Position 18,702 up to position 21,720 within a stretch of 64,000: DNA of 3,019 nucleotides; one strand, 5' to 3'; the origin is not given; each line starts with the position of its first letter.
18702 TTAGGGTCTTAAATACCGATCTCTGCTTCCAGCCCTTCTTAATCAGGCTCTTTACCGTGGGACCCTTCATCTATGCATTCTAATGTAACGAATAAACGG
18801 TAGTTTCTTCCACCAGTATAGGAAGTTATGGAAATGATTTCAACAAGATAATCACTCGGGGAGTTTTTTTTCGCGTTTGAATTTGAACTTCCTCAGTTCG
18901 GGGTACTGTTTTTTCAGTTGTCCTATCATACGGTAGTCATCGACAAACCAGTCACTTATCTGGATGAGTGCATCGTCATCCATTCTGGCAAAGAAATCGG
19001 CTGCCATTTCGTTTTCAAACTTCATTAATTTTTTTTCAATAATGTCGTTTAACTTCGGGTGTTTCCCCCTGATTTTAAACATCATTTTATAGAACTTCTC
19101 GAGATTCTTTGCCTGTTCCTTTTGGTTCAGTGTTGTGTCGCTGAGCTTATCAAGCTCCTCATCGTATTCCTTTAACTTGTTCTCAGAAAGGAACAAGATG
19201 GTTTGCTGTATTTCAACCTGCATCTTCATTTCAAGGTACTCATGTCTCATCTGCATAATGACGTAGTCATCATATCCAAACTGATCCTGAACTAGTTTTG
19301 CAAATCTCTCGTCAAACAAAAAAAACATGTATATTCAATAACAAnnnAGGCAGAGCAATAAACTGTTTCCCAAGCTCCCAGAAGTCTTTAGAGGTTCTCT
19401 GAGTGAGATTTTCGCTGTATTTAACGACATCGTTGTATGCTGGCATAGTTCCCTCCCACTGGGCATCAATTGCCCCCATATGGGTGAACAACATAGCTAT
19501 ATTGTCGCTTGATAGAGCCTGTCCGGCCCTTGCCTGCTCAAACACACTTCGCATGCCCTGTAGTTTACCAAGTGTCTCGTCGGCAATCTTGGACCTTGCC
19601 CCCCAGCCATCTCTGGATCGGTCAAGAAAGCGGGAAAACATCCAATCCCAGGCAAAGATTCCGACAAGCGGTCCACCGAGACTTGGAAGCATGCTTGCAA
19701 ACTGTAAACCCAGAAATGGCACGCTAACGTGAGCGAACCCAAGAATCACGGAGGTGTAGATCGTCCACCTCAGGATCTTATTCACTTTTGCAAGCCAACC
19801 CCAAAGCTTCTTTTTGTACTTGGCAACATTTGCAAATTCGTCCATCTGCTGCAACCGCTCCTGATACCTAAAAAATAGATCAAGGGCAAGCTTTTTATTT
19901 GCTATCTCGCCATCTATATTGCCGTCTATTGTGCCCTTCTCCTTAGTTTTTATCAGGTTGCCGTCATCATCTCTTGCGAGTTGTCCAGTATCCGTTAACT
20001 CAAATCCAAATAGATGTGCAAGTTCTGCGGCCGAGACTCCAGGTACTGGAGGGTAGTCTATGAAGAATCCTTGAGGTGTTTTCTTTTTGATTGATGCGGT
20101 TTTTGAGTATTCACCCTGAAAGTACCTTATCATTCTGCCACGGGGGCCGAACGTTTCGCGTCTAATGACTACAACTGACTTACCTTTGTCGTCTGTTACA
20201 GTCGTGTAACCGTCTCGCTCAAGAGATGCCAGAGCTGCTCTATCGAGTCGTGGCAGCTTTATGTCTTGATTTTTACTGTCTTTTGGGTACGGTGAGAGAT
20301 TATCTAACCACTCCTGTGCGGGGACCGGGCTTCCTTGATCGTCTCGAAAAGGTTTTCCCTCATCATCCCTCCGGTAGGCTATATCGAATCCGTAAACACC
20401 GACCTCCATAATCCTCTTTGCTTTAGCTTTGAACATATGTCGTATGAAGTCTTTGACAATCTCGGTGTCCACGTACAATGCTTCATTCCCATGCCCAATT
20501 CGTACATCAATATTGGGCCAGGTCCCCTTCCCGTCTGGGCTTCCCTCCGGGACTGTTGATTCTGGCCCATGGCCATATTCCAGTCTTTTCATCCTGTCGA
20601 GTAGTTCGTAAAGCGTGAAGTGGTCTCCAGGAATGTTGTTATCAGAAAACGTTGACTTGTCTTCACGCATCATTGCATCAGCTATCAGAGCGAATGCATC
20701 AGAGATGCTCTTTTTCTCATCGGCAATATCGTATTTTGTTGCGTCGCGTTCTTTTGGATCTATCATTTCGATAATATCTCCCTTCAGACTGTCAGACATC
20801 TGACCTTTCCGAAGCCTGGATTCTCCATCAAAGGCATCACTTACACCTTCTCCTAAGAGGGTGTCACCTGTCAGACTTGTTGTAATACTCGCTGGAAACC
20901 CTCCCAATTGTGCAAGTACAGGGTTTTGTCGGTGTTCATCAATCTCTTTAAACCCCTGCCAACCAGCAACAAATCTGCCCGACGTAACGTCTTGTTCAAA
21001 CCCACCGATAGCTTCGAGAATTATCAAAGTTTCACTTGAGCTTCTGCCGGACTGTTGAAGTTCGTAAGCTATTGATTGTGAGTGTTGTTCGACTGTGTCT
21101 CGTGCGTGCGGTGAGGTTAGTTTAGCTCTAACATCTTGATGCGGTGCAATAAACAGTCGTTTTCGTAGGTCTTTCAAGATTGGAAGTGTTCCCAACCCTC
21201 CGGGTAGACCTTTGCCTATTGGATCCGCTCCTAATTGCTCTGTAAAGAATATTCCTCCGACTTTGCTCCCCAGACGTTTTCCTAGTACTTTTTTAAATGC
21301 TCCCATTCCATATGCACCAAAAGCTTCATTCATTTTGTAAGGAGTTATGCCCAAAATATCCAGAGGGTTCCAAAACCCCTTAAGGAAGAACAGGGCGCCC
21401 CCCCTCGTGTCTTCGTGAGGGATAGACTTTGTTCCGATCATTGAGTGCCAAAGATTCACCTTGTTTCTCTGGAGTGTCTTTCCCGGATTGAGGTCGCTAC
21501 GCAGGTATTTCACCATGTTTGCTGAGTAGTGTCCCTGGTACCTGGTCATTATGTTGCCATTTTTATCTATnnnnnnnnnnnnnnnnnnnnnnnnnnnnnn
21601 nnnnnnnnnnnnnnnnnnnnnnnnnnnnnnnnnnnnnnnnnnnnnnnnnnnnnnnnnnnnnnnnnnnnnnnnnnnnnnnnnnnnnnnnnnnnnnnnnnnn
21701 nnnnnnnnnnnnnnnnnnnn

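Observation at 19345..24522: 1725-aa orphan protein with HELGH motif and C-terminal membrane hairpin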

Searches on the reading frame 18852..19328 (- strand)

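Call 7: search_protein_families(library=pfam, proteins=[window:18852-19328:-], max_evalue=0.01)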
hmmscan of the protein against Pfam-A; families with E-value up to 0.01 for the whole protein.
window:18852-19328:- (158 aa): 1 family
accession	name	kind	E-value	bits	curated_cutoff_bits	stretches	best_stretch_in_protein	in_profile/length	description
PF15960.10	DUF4763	-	0.0093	15.7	30.1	0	21-80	91-150/236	Domain of unknown function (DUF4763)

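Call 19: search_protein_families(library=ncbifam, proteins=[window:18852-19328:-], max_evalue=0.1)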
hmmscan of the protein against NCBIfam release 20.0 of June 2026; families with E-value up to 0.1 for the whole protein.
window:18852-19328:- (158 aa): 1 family
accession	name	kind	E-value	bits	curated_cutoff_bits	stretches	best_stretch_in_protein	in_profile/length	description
NF003034.1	PRK03918.1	equivalog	0.0063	14.5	700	1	18-119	655-759/878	DNA double-strand break repair ATPase Rad50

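Call 20: search_protein_families(library=phrogs, proteins=[window:18852-19328:-], max_evalue=0.1)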
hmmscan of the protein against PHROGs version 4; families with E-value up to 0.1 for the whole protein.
window:18852-19328:- (158 aa): 4 families
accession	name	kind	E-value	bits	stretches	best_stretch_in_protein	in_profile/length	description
phrog_34212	-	unknown function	0.016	16.3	1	26-83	27-84/134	-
phrog_16424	-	unknown function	0.047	14.8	0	99-124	8-33/52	-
phrog_33553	-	unknown function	0.06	14.2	1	53-124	75-147/147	-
phrog_28061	-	unknown function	0.079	14.5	0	40-68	31-59/62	-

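Call 110: search_protein_families(library=padloc, proteins=[window:18852-19328:-], max_evalue=0.1)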
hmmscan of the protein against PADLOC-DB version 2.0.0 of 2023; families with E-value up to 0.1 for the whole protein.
window:18852-19328:- (158 aa): 0 families

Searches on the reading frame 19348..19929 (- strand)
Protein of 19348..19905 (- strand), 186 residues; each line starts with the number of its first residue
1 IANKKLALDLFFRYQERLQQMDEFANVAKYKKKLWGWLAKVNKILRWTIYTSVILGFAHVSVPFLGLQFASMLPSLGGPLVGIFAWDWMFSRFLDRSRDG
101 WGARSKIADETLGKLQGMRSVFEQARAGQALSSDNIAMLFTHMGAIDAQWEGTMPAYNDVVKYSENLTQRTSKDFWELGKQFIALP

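Call 14: search_protein_families(library=pfam, proteins=[window:19348-19905:-], max_evalue=5)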
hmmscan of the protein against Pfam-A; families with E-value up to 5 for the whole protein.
window:19348-19905:- (186 aa): 0 families

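Call 39: find_related_loci(query=A3, collection=genome_contigs, flank=10000)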
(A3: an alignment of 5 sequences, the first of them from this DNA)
Query A3 (194 aa) in genome_contigs; peptide patterns used: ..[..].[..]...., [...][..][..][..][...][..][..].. (x = any residue, [..] = any of these).
34 stretches matched a pattern; 1 encode a relative of the query (tblastn E <= 1e-3); 1 distinct loci.
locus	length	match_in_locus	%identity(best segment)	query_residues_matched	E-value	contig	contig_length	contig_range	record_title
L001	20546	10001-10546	44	4-191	2e-52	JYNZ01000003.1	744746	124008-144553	MAG: candidate division WS6 bacterium OLB20 TR69_WS6001CONTIG000003, whole genome shotgun sequence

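Call 41: find_related_loci(query=A3, collection=metagenome_contigs, flank=10000)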
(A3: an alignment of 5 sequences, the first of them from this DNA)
Query A3 (194 aa) in metagenome_contigs; peptide patterns used: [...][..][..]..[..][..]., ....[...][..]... (x = any residue, [..] = any of these).
206 stretches matched a pattern; 2 encode a relative of the query (tblastn E <= 1e-3); 2 distinct loci.
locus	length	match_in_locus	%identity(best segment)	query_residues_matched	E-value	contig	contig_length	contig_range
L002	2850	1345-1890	50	5-194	5e-65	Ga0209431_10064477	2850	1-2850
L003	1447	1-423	46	46-194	4e-47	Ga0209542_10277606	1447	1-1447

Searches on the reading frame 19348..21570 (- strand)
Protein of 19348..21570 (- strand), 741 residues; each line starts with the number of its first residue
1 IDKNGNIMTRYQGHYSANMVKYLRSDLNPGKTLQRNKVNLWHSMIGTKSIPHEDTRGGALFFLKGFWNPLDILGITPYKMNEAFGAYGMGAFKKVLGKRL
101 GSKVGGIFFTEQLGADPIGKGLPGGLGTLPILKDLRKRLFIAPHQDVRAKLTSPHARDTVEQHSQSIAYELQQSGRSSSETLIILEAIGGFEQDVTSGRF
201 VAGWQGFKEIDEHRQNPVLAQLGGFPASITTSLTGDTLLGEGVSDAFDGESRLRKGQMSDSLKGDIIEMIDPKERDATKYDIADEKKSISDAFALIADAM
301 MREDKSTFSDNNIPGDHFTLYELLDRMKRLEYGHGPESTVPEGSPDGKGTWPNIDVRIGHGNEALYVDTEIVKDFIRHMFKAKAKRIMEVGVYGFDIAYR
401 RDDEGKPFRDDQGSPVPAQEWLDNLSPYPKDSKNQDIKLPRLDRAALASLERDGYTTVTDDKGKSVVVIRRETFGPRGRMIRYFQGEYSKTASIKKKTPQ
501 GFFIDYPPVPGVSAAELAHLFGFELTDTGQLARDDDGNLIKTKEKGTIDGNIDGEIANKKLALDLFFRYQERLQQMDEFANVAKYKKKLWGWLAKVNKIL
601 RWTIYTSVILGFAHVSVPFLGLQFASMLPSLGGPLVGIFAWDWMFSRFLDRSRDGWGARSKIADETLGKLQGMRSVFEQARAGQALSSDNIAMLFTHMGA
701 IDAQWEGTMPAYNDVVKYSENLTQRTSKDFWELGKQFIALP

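Call 61: search_solved_structures(query=A7, max_evalue=10)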
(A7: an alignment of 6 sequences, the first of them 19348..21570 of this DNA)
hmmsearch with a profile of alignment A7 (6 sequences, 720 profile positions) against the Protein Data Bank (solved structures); distinct sequences matched with E-value up to 10: 1.
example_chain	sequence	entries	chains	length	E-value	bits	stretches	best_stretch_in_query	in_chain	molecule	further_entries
4jlr_S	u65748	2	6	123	0.61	12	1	241-318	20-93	RSV_1Isea designed scaffold | Epitope Scaffold rsv_1isea_FFL_001_C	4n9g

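Call 73: predict_structure(alignment_id=A7)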
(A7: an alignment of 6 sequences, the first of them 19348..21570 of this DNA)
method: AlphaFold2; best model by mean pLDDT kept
length: 741 residues; sequences in the alignment: 6
mean_pLDDT: 53.5   pTM: 0.42
mean pLDDT of the five models: 53.5, 52.3, 49.1, 44.1, 43.4
residues with pLDDT >= 90: 9; 70-90: 188; 50-70: 198; < 50: 346
segments of 3 or more residues with pLDDT < 50: 1-153, 194-200, 246-250, 394-504, 522-534, 537-555, 615-617, 619-621, 684-686, 712-727, 737-741
pLDDT, mean of each block of 10 residues (from residue 1): 27 33 40 31 26 29 32 29 28 36 31 26 33 39 34 52 63 62 71 50 68 67 61 74 53 80 85 72 77 90 78 67 84 70 81 80 82 84 76 42 34 33 32 28 39 40 37 32 32 44 49 53 34 44 32 51 72 73 72 71 63 52 51 56 65 67 72 71 56 70 66 41 43 47 35
secondary structure, 60 per line:
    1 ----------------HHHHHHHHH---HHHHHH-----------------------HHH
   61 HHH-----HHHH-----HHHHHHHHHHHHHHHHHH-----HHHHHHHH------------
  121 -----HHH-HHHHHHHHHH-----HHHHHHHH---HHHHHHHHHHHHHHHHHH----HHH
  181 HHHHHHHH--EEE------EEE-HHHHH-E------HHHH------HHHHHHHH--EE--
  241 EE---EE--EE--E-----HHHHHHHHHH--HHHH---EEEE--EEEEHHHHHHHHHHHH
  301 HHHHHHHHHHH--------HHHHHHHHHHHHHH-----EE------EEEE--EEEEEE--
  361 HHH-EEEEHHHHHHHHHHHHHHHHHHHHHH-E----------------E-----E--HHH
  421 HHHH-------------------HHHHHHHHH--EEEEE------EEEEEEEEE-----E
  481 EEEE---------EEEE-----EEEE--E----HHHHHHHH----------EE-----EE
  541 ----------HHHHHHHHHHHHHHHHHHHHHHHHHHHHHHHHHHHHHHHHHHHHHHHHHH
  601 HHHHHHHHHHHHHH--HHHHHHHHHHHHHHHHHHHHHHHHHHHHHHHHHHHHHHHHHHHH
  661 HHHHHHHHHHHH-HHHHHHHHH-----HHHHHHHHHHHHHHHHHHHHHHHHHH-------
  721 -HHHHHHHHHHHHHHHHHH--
elements in order (helices of 4 or more, strands of 3 or more residues): H17-25 H29-34 H58-63 H69-72 H78-95 H101-108 H130-139 H145-152 H156-173 H178-188 E191-193 E200-202 H204-208 H217-220 H227-234 H260-269 H272-275 E279-282 E285-288 H289-311 H320-333 E347-350 E353-358 E365-368 H369-390 H418-424 H444-452 E455-459 E466-474 E480-484 E494-497 E503-506 H514-521 H551-614 H617-672 H674-682 H688-713 H722-739
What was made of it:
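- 19636..19764 (-): aa 1587-1629: hydrophobic hairpin. It is 34-43 aa in the family, with a conserved Pro 12-14 residues in, bounded by R-W on one side and W-D-W on the other. AlphaFold places the turn between two long helices at the conserved Pro (call 73).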

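Call 78: fold_search(model_id=the predicted structure, library=pdb)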
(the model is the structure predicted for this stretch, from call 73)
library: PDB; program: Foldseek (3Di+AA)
matches with E <= 10: 446; with E <= 0.001: 0
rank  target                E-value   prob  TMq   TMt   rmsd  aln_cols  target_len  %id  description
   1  8dcp_B                3.6e-02  0.87  0.13  0.27  25.1       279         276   11  PI 3-kinase alpha with nanobody 3-126 (released 2022-09-21)
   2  5xgj_B                5.7e-02  0.63  0.11  0.24  26.1       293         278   12  Crystal structure of PI3K complex with an inhibitor (released 2018-04-25)
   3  8v8i_D                6.9e-02  0.80  0.12  0.31  22.6       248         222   11  PI3Ka H1047R co-crystal structure with inhibitor in cryptic pocket (compound 5). (released 2024-03-20)
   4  7myn_B                8.5e-02  0.95  0.15  0.37  26.3       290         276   10  Cryo-EM Structure of p110alpha in complex with p85alpha (released 2021-11-10)
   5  8ilv_B                8.9e-02  0.84  0.14  0.33  26.6       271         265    9  Cryo-EM structure of PI3Kalpha in complex with compound 18 (released 2023-09-06)
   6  5uk8_B                9.4e-02  0.44  0.08  0.22  24.9       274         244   10  The co-structure of (R)-4-(6-(1-(cyclopropylsulfonyl)cyclopropyl)-2-(1H-indol-4-yl)pyrimidin-4-yl)-3-methylmorpholine  (released 2017-06-14)
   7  9lwr_B                1.0e-01  0.57  0.11  0.24  26.3       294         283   10  Cryo-EM structure of PI3Kalpha H1047R in complex with compound UCL-TRO-1938 (released 2025-10-01)
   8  8tsc_B                1.2e-01  0.57  0.12  0.26  24.7       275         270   11  Human PI3K p85alpha/p110alpha H1047R bound to compound 3 (released 2023-11-22)
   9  5ul1_B                1.2e-01  0.35  0.08  0.21  25.2       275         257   10  The co-structure of 3-amino-6-(4-((1-(dimethylamino)propan-2-yl)sulfonyl)phenyl)-N-phenylpyrazine-2-carboxamide and a  (released 2017-05-10)
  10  8ts9_B                1.2e-01  0.30  0.09  0.20  26.4       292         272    8  Human PI3K p85alpha/p110alpha H1047R bound to compound 1 (released 2023-11-22)
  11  8tu6_B                1.3e-01  0.80  0.14  0.34  23.9       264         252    9  CryoEM structure of PI3Kalpha (released 2023-11-15)
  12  7myo_B                1.5e-01  0.77  0.14  0.32  27.1       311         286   10  Cryo-EM structure of p110alpha in complex with p85alpha inhibited by BYL-719 (released 2021-11-10)
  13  8v8h_B                1.5e-01  0.54  0.13  0.28  22.5       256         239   11  PI3Ka H1047R co-crystal structure with inhibitor in cryptic pocket near H1047R (compound 4). (released 2024-03-20)
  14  9y66_A                1.6e-01  0.13  0.10  0.12  33.5       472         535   10  attLsym bound serine integrase complex in the dimeric state (released 2026-02-04)
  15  5swr_B                1.6e-01  0.54  0.13  0.29  24.4       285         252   12  Crystal Structure of PI3Kalpha in complex with fragments 20 and 26 (released 2017-02-15)
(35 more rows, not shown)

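Call 92: fold_search(model_id=the predicted structure, library=viral)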
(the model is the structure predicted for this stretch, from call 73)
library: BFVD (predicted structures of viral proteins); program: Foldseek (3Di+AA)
matches with E <= 10: 627; with E <= 0.001: 1
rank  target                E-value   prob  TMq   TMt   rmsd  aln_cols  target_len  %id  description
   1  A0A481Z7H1            5.3e-04  1.00  0.14  0.27  33.2       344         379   13  Uncharacterized protein [Pithovirus LCPAC202]
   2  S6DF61                4.9e-03  1.00  0.15  0.36  21.2       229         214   14  Uncharacterized protein [Invertebrate iridescent virus 22]
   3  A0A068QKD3            6.0e-03  1.00  0.17  0.44  19.1       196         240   16  Uncharacterized protein [Armadillidium vulgare iridescent virus]
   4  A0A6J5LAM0            2.2e-02  0.69  0.11  0.11  39.1       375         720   14  Uncharacterized protein [uncultured Caudovirales phage]
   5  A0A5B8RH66            3.7e-02  0.99  0.18  0.43  40.1       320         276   12  Uncharacterized protein [Iridovirus Liz-CrIV]
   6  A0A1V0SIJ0            3.9e-02  0.77  0.09  0.20  17.5       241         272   12  Uncharacterized protein [Klosneuvirus KNV1]
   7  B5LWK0                6.4e-02  1.00  0.13  0.47   7.1       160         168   14  Uncharacterized protein [Feldmannia species virus]
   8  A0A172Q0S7            6.7e-02  0.95  0.12  0.32  16.0       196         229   12  PspA/IM30 family protein [Acinetobacter phage vB_AbaM_ME3]
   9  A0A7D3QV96            7.1e-02  0.08  0.05  0.07  22.9       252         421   13  HNH enonculease [Fadolivirus FV1/VV64]
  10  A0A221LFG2            8.7e-02  0.16  0.07  0.07  34.2       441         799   11  Uncharacterized protein (Fragment) [Caledonia beadlet anemone sobemo-like virus 1]
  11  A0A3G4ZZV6            1.1e-01  0.54  0.08  0.23  26.1       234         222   14  Uncharacterized protein [Harvfovirus sp.]
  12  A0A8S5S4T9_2          1.1e-01  0.10  0.07  0.07  35.3       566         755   11  Minor tail protein [Siphoviridae sp. ctiV651]
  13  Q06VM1                1.2e-01  0.94  0.14  0.41  27.2       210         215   11  (no name in the UniProt tables at hand)
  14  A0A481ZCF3            1.2e-01  1.00  0.17  0.46  21.4       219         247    8  Uncharacterized protein [Pithovirus LCPAC304]
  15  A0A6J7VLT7            1.4e-01  0.80  0.08  0.31  16.5       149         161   16  Uncharacterized protein [uncultured Caudovirales phage]
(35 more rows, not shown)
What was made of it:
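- Closest known: Monotopic or short-loop hairpin anchors. Same: Weak Foldseek resemblance to SLATT and PspA-like helical hairpins (E 0.07-0.4, call 92).
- Tried and rejected: The BFVD hits are uncharacterised viral proteins and SLATT/PspA-like hairpins at non-significant E (call 92).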
